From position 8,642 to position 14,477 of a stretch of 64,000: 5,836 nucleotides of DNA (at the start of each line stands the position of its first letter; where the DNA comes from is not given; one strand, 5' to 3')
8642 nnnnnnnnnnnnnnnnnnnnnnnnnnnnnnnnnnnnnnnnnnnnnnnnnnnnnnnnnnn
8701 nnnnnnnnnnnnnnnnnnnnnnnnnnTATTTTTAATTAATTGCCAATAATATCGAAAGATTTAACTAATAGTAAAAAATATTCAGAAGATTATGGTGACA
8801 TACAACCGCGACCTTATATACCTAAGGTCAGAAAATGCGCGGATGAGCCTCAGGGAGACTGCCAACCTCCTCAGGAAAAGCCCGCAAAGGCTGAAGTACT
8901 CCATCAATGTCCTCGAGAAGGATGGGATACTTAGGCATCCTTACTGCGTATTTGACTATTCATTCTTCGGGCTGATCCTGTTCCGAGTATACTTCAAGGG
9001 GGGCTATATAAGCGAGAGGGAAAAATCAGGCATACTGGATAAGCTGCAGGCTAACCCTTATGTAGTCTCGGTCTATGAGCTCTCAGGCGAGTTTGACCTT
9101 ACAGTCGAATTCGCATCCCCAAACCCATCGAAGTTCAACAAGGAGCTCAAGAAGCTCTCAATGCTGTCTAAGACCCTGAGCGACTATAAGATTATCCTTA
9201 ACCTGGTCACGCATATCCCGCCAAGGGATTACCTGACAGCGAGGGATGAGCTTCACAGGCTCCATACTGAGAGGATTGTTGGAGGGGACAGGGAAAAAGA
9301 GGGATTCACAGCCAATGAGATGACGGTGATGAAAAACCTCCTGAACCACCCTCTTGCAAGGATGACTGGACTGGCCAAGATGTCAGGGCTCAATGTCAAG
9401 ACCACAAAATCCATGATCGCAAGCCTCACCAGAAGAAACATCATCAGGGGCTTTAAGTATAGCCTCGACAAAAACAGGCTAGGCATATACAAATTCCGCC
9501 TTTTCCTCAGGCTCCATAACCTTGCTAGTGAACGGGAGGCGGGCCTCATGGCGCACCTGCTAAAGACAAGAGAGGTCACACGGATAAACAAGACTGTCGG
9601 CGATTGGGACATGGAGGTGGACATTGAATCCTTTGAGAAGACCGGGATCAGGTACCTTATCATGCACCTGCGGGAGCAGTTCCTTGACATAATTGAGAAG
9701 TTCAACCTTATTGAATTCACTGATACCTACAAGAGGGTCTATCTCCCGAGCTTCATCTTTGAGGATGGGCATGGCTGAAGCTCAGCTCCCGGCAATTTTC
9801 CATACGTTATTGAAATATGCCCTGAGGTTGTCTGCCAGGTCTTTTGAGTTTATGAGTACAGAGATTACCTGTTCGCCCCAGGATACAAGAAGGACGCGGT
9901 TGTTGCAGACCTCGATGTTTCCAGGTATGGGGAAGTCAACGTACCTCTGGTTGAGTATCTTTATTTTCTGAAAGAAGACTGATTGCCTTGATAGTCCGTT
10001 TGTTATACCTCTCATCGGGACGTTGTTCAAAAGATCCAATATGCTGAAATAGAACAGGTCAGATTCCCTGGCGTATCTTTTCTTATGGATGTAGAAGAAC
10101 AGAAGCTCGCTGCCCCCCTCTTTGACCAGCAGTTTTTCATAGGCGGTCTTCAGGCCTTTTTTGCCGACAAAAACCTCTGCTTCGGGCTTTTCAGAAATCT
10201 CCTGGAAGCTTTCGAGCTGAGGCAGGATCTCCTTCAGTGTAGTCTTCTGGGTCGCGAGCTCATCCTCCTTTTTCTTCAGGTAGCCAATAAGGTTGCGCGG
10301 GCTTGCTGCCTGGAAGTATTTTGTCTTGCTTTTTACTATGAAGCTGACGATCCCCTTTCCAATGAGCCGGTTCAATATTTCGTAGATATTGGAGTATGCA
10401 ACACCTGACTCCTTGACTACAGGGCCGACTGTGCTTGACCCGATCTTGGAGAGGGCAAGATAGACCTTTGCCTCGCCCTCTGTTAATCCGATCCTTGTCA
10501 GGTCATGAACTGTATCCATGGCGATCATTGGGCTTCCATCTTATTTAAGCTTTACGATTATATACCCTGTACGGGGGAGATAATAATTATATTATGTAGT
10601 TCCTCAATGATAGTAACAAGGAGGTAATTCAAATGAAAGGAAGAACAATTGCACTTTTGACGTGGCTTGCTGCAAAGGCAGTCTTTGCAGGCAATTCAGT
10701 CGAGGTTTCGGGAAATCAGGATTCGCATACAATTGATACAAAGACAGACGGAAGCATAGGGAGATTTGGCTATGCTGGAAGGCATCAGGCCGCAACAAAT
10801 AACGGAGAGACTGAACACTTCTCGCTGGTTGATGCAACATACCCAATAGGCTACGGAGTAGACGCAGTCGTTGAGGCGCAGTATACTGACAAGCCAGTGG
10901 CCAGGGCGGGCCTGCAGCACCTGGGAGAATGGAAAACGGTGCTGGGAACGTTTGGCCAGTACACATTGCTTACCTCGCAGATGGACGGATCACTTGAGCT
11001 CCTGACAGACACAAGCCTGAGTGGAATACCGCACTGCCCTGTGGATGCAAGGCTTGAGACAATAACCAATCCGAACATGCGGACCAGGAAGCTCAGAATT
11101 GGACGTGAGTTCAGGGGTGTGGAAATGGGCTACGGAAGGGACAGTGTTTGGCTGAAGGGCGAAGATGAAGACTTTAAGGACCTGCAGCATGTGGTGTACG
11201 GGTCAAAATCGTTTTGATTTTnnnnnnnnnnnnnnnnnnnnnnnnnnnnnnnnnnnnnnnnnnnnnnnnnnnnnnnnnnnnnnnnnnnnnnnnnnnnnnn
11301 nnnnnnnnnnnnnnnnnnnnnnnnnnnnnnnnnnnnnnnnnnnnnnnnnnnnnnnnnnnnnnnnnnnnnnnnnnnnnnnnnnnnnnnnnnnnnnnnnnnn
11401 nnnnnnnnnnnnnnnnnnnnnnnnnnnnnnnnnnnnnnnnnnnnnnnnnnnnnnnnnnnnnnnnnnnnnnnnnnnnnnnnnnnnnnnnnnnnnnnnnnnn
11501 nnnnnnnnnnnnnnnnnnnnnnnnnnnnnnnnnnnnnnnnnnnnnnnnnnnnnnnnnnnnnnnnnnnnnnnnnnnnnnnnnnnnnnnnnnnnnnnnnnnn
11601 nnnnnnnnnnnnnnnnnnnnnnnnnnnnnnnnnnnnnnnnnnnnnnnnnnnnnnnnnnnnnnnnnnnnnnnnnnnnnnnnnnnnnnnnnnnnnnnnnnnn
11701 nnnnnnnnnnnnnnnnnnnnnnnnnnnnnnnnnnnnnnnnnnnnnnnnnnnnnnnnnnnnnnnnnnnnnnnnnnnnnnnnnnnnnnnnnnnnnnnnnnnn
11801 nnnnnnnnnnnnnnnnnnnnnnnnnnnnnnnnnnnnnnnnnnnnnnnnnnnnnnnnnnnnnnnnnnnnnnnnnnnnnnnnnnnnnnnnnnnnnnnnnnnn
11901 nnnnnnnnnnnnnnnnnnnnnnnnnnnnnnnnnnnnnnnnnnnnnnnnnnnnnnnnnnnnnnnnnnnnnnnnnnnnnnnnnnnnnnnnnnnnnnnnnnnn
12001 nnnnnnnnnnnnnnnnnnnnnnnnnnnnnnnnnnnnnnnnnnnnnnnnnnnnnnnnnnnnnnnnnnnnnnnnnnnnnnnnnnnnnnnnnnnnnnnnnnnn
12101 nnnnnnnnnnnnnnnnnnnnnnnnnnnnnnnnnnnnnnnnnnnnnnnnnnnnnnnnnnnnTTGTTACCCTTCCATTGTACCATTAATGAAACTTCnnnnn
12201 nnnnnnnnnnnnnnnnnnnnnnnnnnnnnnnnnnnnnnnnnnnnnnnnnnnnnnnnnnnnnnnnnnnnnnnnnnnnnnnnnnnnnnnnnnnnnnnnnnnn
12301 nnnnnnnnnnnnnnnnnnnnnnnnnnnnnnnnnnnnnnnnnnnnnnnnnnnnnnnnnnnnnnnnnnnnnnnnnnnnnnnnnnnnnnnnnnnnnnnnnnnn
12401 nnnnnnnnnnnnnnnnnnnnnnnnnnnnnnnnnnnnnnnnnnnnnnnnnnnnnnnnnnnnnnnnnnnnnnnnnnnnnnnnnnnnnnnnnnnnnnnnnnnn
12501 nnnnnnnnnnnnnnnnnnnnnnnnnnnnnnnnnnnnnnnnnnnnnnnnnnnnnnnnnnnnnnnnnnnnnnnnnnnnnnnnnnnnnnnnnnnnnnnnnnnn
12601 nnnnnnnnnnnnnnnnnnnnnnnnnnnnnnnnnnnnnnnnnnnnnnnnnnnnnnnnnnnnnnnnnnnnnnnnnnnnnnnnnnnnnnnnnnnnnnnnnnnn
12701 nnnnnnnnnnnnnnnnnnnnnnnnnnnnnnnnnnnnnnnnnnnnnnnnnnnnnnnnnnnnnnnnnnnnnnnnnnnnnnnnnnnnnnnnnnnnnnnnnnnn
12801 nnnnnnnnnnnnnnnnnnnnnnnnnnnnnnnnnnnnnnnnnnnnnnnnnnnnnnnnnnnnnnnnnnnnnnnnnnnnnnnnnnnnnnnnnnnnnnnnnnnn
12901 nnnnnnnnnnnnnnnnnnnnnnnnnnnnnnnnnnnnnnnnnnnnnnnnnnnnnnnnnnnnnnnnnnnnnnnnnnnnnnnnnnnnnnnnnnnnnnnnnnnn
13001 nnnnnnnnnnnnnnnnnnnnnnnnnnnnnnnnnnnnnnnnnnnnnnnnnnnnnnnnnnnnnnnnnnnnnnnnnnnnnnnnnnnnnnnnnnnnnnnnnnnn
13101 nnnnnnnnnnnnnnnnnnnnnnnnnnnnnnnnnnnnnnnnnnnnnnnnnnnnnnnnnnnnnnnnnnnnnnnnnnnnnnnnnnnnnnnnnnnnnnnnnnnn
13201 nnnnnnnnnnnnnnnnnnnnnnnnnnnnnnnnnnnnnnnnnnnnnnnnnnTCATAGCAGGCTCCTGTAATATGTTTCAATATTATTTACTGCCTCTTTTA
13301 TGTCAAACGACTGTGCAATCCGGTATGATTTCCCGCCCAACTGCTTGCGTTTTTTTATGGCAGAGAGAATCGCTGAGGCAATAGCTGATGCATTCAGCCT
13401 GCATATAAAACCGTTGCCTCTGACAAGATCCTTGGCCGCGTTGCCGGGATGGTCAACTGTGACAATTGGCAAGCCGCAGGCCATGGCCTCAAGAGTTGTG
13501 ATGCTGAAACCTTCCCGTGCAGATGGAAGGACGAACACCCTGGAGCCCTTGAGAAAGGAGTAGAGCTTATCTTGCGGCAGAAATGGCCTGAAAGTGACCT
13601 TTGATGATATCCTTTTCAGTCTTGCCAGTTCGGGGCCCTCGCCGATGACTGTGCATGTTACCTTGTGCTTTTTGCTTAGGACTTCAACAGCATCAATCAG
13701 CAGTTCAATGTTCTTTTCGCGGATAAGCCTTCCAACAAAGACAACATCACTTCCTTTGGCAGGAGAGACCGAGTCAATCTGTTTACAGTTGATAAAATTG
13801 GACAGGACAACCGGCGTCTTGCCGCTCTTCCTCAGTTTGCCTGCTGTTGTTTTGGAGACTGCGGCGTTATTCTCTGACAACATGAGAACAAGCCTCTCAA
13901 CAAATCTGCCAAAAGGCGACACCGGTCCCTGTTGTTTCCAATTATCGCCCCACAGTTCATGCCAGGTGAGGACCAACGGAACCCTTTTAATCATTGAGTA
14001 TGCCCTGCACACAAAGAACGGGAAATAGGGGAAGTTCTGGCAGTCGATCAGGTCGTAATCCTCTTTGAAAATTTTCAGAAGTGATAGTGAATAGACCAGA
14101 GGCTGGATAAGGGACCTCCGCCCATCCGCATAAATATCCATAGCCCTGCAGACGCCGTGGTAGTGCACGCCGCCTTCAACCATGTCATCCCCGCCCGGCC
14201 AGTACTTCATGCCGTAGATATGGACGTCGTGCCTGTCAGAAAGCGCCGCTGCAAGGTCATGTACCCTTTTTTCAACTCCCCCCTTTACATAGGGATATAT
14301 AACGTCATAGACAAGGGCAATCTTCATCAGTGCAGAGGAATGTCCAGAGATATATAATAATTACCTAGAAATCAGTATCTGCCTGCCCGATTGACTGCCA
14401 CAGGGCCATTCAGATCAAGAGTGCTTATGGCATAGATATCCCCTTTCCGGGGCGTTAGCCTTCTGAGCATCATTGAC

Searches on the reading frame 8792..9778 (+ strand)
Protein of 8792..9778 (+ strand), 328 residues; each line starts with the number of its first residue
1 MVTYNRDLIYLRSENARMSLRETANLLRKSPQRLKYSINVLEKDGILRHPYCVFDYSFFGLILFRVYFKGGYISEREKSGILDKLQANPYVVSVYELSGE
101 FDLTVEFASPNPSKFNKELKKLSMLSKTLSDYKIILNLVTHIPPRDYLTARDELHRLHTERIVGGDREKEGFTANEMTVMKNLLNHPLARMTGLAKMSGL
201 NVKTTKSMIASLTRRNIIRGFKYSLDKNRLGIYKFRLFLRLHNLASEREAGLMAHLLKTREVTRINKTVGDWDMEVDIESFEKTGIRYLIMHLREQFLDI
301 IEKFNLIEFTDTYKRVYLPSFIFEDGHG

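Call 22: search_protein_families(library=pfam, proteins=[window:8792-9778:+], max_evalue=0.001)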
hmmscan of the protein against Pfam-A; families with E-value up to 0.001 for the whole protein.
window:8792-9778:+ (328 aa): 3 families
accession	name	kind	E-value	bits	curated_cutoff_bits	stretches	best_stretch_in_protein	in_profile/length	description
PF13412.12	HTH_24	-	4e-08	33.1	21.9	1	14-48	14-48/48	Winged helix-turn-helix DNA-binding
PF01037.27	AsnC_trans_reg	-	4.2e-06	27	25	1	81-123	14-57/73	Lrp/AsnC ligand binding domain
PF25212.1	HVO_A0114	-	0.00047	20.3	27.6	0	6-48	25-67/84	HVO_A0114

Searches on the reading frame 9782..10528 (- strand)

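Call 22: search_protein_families(library=pfam, proteins=[window:9782-10528:-], max_evalue=0.001)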
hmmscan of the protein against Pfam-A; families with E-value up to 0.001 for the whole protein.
window:9782-10528:- (248 aa): 2 families
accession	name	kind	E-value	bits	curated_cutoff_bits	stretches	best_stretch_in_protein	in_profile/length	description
PF01978.25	TrmB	-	8.5e-15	54.8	25.6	1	10-77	1-67/68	Sugar-specific transcriptional regulator TrmB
PF03717.20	PBP_dimer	-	6.6e-05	23.8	24.4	1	30-135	69-159/180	Penicillin-binding Protein dimerisation domain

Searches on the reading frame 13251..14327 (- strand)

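Call 28: search_protein_families(library=pfam, proteins=[window:13251-14327:-], max_evalue=0.001)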
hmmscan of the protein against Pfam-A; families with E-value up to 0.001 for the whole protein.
window:13251-14327:- (358 aa): 6 families
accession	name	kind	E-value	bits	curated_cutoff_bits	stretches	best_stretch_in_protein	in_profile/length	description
PF00534.26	Glycos_transf_1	-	3.7e-30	105.2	26.4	1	188-328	11-160/172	Glycosyl transferases group 1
PF13692.12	Glyco_trans_1_4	-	6.9e-29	101.4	27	1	194-325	3-141/142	Glycosyl transferases group 1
PF13439.12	Glyco_transf_4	-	1.5e-16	61.3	28.5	1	16-182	2-169/170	Glycosyltransferase Family 4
PF13579.12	Glyco_trans_4_4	-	4.3e-16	60.1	29.7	1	16-169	1-146/158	Glycosyl transferase 4-like domain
PF20706.3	GT4-conflict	-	7.7e-10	38.7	26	1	171-295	173-315/385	Family 4 Glycosyltransferase in conflict systems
PF13524.12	Glyco_trans_1_2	-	1e-05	25.9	25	1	214-295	6-84/144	Glycosyl transferase-like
